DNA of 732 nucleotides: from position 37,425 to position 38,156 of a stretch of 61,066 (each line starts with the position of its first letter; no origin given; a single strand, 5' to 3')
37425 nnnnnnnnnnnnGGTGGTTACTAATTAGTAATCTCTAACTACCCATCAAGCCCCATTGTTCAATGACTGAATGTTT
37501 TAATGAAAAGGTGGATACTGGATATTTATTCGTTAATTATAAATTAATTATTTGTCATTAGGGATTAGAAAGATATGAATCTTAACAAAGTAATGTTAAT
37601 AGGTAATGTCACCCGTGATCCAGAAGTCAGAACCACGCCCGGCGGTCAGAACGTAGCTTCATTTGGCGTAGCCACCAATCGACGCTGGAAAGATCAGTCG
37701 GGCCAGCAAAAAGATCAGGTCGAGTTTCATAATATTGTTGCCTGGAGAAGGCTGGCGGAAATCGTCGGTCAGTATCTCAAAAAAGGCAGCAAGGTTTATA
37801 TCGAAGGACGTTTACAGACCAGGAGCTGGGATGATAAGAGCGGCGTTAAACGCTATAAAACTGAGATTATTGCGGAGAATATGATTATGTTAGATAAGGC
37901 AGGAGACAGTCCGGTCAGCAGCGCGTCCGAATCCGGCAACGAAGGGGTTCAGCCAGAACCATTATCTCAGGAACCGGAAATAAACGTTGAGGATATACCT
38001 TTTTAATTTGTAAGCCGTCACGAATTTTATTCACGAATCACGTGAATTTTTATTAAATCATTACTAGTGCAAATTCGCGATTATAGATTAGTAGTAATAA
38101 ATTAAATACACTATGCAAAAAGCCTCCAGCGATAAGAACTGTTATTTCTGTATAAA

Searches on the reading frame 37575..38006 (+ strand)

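Call 68: search_protein_families(library=pfam, proteins=[window:37575-38006:+], max_evalue=0.00001)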
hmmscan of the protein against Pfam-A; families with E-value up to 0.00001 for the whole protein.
window:37575-38006:+ (143 aa): 1 family
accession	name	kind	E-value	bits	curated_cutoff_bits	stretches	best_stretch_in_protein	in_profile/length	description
PF00436.31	SSB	-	4.4e-43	146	26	1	3-106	1-104/104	Single-strand binding protein family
